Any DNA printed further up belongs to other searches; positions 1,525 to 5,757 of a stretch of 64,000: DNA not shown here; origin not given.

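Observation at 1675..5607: Copper exporter fused to its potential client: CopA P1B-ATPase, an extra TM helix, a complete NirK-type nitrite reductase module and a His/Cys-rich tail in a single ORF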

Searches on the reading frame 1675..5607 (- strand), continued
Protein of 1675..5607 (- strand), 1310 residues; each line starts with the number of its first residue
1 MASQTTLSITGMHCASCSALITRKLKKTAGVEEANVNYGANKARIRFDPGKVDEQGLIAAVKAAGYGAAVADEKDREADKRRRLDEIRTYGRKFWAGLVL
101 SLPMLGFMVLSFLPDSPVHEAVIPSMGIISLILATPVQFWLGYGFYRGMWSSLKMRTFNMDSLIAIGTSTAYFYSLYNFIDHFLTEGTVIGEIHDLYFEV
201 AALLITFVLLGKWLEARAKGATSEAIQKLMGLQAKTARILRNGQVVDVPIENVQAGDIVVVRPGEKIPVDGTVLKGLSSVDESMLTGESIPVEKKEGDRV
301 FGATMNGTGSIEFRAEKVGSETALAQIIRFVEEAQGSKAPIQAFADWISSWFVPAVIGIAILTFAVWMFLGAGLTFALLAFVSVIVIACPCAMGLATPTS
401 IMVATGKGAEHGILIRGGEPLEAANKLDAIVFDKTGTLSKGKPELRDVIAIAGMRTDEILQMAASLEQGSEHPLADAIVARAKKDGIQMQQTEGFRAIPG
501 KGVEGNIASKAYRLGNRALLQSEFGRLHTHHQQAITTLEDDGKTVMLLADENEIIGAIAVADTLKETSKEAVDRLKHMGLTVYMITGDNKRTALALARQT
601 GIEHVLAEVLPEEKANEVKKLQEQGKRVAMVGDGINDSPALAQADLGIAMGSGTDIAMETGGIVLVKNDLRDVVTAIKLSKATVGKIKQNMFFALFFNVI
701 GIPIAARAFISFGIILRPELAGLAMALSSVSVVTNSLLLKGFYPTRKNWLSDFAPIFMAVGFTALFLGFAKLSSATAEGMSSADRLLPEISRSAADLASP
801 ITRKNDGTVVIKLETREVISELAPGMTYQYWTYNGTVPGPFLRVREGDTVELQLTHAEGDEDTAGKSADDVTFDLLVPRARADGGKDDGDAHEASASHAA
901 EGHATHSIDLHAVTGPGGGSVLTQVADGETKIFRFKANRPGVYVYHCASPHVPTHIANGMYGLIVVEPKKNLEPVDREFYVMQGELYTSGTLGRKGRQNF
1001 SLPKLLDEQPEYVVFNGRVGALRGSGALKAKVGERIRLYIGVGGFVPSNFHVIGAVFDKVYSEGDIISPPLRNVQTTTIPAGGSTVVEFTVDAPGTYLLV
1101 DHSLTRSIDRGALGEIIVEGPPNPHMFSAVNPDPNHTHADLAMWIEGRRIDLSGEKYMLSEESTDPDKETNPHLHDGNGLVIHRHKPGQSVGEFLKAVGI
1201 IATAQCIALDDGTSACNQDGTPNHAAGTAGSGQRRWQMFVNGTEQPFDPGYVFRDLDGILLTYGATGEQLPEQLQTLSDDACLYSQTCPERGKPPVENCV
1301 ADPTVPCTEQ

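Call 17: find_homologous_proteins(query=window:1678-5607:-, max_evalue=1e-20)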
Query window:1678-5607:- (1310 aa): 8000 proteins with E <= 1e-20 among 8000 candidates; the best 120 are listed.
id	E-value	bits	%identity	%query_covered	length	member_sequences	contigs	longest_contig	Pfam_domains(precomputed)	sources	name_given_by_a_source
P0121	0.0e+0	2962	100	100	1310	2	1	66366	PF07731.21,PF00403.33,PF00702.33,PF07732.22,PF00122.26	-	-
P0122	0.0e+0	2383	82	100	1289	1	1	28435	PF07731.21,PF00403.33,PF00702.33,PF08282.19,PF07732.22,PF00122.26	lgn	-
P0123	0.0e+0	2365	80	100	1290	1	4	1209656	PF07731.21,PF00403.33,PF00702.33,PF08282.19,PF07732.22,PF00122.26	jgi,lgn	jgi:Cu+-exporting ATPase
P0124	0.0e+0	2344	79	100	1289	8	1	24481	PF07731.21,PF00403.33,PF00702.33,PF08282.19,PF07732.22,PF00122.26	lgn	-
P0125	0.0e+0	2323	79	100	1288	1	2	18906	PF07731.21,PF00403.33,PF00702.33,PF08282.19,PF07732.22,PF00122.26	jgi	jgi:P-type Cu+ transporter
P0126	0.0e+0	2317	80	100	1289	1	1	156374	PF07731.21,PF00403.33,PF00702.33,PF08282.19,PF07732.22,PF00122.26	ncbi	-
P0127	0.0e+0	2311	79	100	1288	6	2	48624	PF07731.21,PF00403.33,PF00702.33,PF08282.19,PF07732.22,PF00122.26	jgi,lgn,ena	-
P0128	0.0e+0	2289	79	99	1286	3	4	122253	PF07731.21,PF00403.33,PF00702.33,PF08282.19,PF07732.22,PF00122.26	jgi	jgi:Cu+-exporting ATPase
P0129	0.0e+0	2258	78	100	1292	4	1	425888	PF07731.21,PF00403.33,PF00702.33,PF08282.19,PF07732.22,PF00122.26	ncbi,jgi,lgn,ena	jgi:Cu+-exporting ATPase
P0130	0.0e+0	2220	76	100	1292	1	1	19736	PF07731.21,PF00403.33,PF00702.33,PF08282.19,PF07732.22,PF00122.26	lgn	-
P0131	0.0e+0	2198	75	100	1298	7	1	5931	PF07731.21,PF00403.33,PF00702.33,PF08282.19,PF07732.22,PF00122.26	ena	-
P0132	0.0e+0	2177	73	100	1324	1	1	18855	PF07731.21,PF00403.33,PF00702.33,PF08282.19,PF07732.22,PF00122.26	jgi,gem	-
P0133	0.0e+0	2147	74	100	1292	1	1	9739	PF07731.21,PF00403.33,PF00702.33,PF07732.22,PF00122.26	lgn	-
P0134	0.0e+0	2023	80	86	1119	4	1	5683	PF07731.21,PF00403.33,PF00702.33,PF08282.19,PF07732.22,PF00122.26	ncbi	ncbi:MAG: heavy metal translocating P-type ATPase, partial [Patescibacteria group bacterium]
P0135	0.0e+0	1926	77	86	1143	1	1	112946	PF07731.21,PF00403.33,PF00702.33,PF08282.19,PF07732.22,PF00122.26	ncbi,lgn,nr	ncbi:MAG: heavy metal translocating P-type ATPase [Candidatus Peregrinibacteria bacterium]|nr:heavy 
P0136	0.0e+0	1871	75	87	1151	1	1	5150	PF07731.21,PF00403.33,PF00702.33,PF08282.19,PF07732.22,PF00122.26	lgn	-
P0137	0.0e+0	1865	75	87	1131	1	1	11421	PF07731.21,PF00403.33,PF00702.33,PF07732.22,PF00122.26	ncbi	-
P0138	0.0e+0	1865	75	86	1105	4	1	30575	PF07731.21,PF00403.33,PF00702.33,PF08282.19,PF07732.22,PF00122.26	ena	-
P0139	0.0e+0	1814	73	86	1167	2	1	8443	PF07731.21,PF00403.33,PF00702.33,PF07732.22,PF00122.26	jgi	-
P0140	0.0e+0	1777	72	86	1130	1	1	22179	PF07731.21,PF00403.33,PF00702.33,PF08282.19,PF07732.22,PF00122.26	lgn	-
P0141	0.0e+0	1759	71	86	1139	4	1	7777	PF07731.21,PF00403.33,PF00702.33,PF07732.22,PF00122.26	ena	-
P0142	0.0e+0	1620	83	61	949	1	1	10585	PF00403.33,PF00702.33,PF08282.19,PF00122.26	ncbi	-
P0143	0.0e+0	1590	80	61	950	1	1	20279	PF00403.33,PF00702.33,PF08282.19,PF00122.26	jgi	-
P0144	0.0e+0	1582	80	61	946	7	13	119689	PF00403.33,PF00702.33,PF08282.19,PF00122.26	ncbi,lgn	-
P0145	0.0e+0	1554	79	61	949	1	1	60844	PF00403.33,PF00702.33,PF08282.19,PF00122.26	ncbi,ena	-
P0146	0.0e+0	1546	78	61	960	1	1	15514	PF00403.33,PF00702.33,PF00122.26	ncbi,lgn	-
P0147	0.0e+0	1544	80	60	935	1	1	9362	PF00403.33,PF00702.33,PF08282.19,PF00122.26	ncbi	-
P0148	0.0e+0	1538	73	61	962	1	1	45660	PF00403.33,PF00702.33,PF00122.26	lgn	-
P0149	0.0e+0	1509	80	66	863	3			PF00403.33,PF00702.33,PF08282.19,PF00122.26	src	-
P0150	0.0e+0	1503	76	61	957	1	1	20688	PF00403.33,PF00702.33,PF08282.19,PF00122.26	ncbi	-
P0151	0.0e+0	1486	75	61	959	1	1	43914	PF00403.33,PF00702.33,PF00122.26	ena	-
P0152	0.0e+0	1484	77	59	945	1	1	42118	PF00403.33,PF00702.33,PF08282.19,PF00122.26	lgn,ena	-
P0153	0.0e+0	1477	76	59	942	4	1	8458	PF00403.33,PF00702.33,PF08282.19,PF00122.26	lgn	-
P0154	0.0e+0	1472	77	59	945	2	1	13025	PF00403.33,PF00702.33,PF08282.19,PF00122.26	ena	-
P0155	0.0e+0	1471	75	61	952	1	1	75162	PF00403.33,PF00702.33,PF08282.19,PF00122.26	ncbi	-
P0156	0.0e+0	1468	75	61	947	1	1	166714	PF00403.33,PF00702.33,PF00122.26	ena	-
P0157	0.0e+0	1465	74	61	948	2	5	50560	PF00403.33,PF00702.33,PF08282.19,PF00122.26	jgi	jgi:Cu+-exporting ATPase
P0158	0.0e+0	1463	76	59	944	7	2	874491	PF00403.33,PF00702.33,PF08282.19,PF00122.26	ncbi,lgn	-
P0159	0.0e+0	1461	74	61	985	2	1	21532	PF00403.33,PF00702.33,PF08282.19,PF00122.26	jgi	-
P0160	0.0e+0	1458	76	59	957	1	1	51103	PF00403.33,PF00702.33,PF00122.26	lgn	-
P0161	0.0e+0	1454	76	59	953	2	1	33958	PF00403.33,PF00702.33,PF00122.26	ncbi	-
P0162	0.0e+0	1443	76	59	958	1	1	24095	PF00403.33,PF00702.33,PF00122.26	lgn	-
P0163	0.0e+0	1442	75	61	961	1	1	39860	PF00403.33,PF00702.33,PF08282.19,PF00122.26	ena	-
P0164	0.0e+0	1428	75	59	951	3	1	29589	PF00403.33,PF00702.33,PF08282.19,PF00122.26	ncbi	-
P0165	0.0e+0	1428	73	59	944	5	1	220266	PF00403.33,PF00702.33,PF08282.19,PF00122.26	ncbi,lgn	-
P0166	0.0e+0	1412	82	59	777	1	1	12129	PF00403.33,PF00702.33,PF08282.19,PF00122.26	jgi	jgi:Cu+-exporting ATPase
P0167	0.0e+0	1402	82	59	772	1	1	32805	PF00403.33,PF00702.33,PF08282.19,PF00122.26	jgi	-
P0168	0.0e+0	1395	79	61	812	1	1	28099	PF00403.33,PF00702.33,PF08282.19,PF00122.26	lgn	-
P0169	0.0e+0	1385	71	60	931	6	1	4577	PF00403.33,PF00702.33,PF08282.19,PF00122.26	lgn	-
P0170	0.0e+0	1384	81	59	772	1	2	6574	PF00403.33,PF00702.33,PF00122.26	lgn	-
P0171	0.0e+0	1380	81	59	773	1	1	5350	PF00403.33,PF00702.33,PF08282.19,PF00122.26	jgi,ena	-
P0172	0.0e+0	1379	80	59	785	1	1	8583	PF00403.33,PF00702.33,PF00122.26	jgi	-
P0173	0.0e+0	1368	80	59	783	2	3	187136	PF00403.33,PF00702.33,PF00122.26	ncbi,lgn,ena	-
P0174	0.0e+0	1364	79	60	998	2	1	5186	PF00403.33,PF00702.33,PF08282.19,PF00122.26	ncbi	-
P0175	0.0e+0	1362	80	59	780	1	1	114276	PF00403.33,PF00702.33,PF08282.19,PF00122.26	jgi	-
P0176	0.0e+0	1347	80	59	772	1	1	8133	PF00403.33,PF00702.33,PF08282.19,PF00122.26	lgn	-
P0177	0.0e+0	1347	79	59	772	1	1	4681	PF00403.33,PF00702.33,PF00122.26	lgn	-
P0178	0.0e+0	1343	80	59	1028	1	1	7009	PF00403.33,PF00702.33,PF08282.19,PF00122.26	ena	-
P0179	0.0e+0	1318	79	59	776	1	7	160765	PF00403.33,PF00702.33,PF00122.26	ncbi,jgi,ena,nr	ncbi:copper-translocating P-type ATPase [Candidatus Peribacteria bacterium RIFCSPHIGHO2_02_FULL_49_1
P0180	0.0e+0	1316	79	59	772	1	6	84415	PF00403.33,PF00702.33,PF08282.19,PF00122.26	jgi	jgi:Cu+-exporting ATPase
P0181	0.0e+0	1315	76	59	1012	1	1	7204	PF00403.33,PF00702.33,PF08282.19,PF00122.26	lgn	-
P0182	0.0e+0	1314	69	61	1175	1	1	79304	PF00403.33,PF00702.33,PF08282.19,PF00122.26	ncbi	-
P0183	0.0e+0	1314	76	59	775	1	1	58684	PF00403.33,PF00702.33,PF00122.26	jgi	jgi:P-type Cu+ transporter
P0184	0.0e+0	1312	76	59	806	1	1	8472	PF00403.33,PF00702.33,PF08282.19,PF00122.26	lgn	-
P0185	0.0e+0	1303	64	75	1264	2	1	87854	PF07731.21,PF00394.29,PF00403.33,PF00702.33,PF07732.22,PF00122.26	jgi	-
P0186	0.0e+0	1298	77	59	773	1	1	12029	PF00403.33,PF00702.33,PF00122.26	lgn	-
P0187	0.0e+0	1297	77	59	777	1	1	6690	PF00403.33,PF00702.33,PF08282.19,PF00122.26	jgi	jgi:Cu+-exporting ATPase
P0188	0.0e+0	1295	67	61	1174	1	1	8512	PF00403.33,PF00702.33,PF08282.19,PF00122.26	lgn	-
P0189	0.0e+0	1291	76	59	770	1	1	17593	PF00403.33,PF00702.33,PF08282.19,PF00122.26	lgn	-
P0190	0.0e+0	1291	76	59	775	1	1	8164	PF00403.33,PF00702.33,PF08282.19,PF00122.26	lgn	-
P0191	0.0e+0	1291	63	75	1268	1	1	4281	PF07731.21,PF00394.29,PF00403.33,PF00702.33,PF07732.22,PF00122.26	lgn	-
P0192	0.0e+0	1290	65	65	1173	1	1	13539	PF00403.33,PF00702.33,PF08282.19,PF00122.26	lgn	-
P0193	0.0e+0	1289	76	59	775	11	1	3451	PF00403.33,PF00702.33,PF08282.19,PF00122.26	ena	-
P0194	0.0e+0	1288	75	59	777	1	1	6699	PF00403.33,PF00702.33,PF08282.19,PF00122.26,PF12710.14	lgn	-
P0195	0.0e+0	1286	76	59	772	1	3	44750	PF00403.33,PF00702.33,PF08282.19,PF00122.26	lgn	-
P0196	0.0e+0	1283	76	59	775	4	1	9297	PF00403.33,PF00702.33,PF00122.26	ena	-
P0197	0.0e+0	1283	76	59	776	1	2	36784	PF00403.33,PF00702.33,PF08282.19,PF00122.26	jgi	jgi:Cu+-exporting ATPase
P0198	0.0e+0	1282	75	59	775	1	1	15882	PF00403.33,PF00702.33,PF00122.26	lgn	-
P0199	0.0e+0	1278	75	59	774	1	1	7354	PF00403.33,PF00702.33,PF08282.19,PF00122.26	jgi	jgi:Cu+-exporting ATPase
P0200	0.0e+0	1276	75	59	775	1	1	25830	PF00403.33,PF00702.33,PF08282.19,PF00122.26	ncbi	-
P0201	0.0e+0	1273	76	59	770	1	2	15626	PF00403.33,PF00702.33,PF08282.19,PF00122.26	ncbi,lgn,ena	-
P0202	0.0e+0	1271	75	59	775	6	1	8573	PF00403.33,PF00702.33,PF08282.19,PF00122.26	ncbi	-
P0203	0.0e+0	1268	75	59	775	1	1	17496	PF00403.33,PF00702.33,PF08282.19,PF00122.26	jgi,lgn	-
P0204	0.0e+0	1268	74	59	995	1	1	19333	PF00403.33,PF00702.33,PF00122.26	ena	-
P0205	0.0e+0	1267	63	75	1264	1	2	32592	PF07731.21,PF00394.29,PF00403.33,PF00702.33,PF08282.19,PF07732.22,PF00122.26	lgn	-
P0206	0.0e+0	1266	75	59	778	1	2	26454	PF00403.33,PF00702.33,PF08282.19,PF00122.26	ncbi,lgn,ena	-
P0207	0.0e+0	1266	76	59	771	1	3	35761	PF00403.33,PF00702.33,PF08282.19,PF00122.26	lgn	-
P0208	0.0e+0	1263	75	59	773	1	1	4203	PF00403.33,PF00702.33,PF08282.19,PF00122.26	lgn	-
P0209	0.0e+0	1263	75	58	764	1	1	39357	PF00403.33,PF00702.33,PF08282.19,PF00122.26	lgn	-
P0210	0.0e+0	1263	75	59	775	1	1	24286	PF00403.33,PF00702.33,PF08282.19,PF00122.26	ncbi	-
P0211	0.0e+0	1261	75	59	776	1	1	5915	PF00403.33,PF00702.33,PF08282.19,PF00122.26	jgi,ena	-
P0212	0.0e+0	1260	75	59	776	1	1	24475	PF00403.33,PF00702.33,PF08282.19,PF00122.26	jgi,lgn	jgi:Cu+-exporting ATPase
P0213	0.0e+0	1260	75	59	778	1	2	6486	PF00403.33,PF00702.33,PF00122.26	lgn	-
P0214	0.0e+0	1257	73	59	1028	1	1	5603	PF00403.33,PF00702.33,PF08282.19,PF00122.26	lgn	-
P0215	0.0e+0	1257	75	59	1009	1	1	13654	PF00403.33,PF00702.33,PF08282.19,PF00122.26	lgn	-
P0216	0.0e+0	1256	74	59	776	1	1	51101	PF00403.33,PF00702.33,PF08282.19,PF00122.26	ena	-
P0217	0.0e+0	1255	74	59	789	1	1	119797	PF00403.33,PF00702.33,PF08282.19,PF00122.26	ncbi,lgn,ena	-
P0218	0.0e+0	1254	74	59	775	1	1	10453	PF00403.33,PF00702.33,PF00122.26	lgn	-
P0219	0.0e+0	1253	74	59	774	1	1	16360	PF00403.33,PF00702.33,PF08282.19,PF00122.26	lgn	-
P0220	0.0e+0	1252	73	60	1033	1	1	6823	PF00403.33,PF00702.33,PF00122.26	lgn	-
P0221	0.0e+0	1252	74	59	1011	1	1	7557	PF00403.33,PF00702.33,PF08282.19,PF00122.26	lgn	-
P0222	0.0e+0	1252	75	59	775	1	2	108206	PF00403.33,PF00702.33,PF08282.19,PF00122.26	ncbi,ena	-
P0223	0.0e+0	1251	74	59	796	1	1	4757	PF00403.33,PF00702.33,PF00122.26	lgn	-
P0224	0.0e+0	1250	75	59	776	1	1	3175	PF00403.33,PF00702.33,PF08282.19,PF00122.26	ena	-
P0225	0.0e+0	1247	74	59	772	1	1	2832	PF00403.33,PF00702.33,PF08282.19,PF00122.26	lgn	-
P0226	0.0e+0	1244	74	59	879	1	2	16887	PF00403.33,PF00702.33,PF00122.26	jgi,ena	jgi:Cu+-exporting ATPase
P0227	0.0e+0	1244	73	59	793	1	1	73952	PF00403.33,PF00702.33,PF08282.19,PF00122.26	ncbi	-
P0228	0.0e+0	1244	74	59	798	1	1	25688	PF00403.33,PF00702.33,PF08282.19,PF00122.26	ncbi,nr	ncbi:copper-translocating P-type ATPase [Candidatus Peregrinibacteria bacterium]|nr:copper-transloca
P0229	0.0e+0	1241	72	59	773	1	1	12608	PF00403.33,PF00702.33,PF00122.26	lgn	-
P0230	0.0e+0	1239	74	58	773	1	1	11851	PF00403.33,PF00702.33,PF08282.19,PF00122.26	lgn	-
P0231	0.0e+0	1239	74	59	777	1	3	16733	PF00403.33,PF00702.33,PF08282.19,PF00122.26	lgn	-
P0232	0.0e+0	1236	74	59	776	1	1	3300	PF00403.33,PF00702.33,PF00122.26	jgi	-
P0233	0.0e+0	1236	74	58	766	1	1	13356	PF00403.33,PF00702.33,PF08282.19,PF00122.26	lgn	-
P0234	0.0e+0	1235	74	59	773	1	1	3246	PF00403.33,PF00702.33,PF08282.19,PF00122.26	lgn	-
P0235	0.0e+0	1233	73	59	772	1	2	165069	PF00403.33,PF00702.33,PF00122.26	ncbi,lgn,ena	-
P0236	0.0e+0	1232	73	59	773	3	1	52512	PF00403.33,PF00702.33,PF08282.19,PF00122.26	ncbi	-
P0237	0.0e+0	1231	73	59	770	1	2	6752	PF00403.33,PF00702.33,PF08282.19,PF00122.26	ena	-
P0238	0.0e+0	1230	72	59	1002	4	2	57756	PF00403.33,PF00702.33,PF08282.19,PF00122.26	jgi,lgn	jgi:Cu+-exporting ATPase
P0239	0.0e+0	1230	72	59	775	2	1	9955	PF00403.33,PF00702.33,PF08282.19,PF00122.26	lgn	-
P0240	0.0e+0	1227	74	59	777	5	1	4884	PF00403.33,PF00702.33,PF08282.19,PF00122.26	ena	-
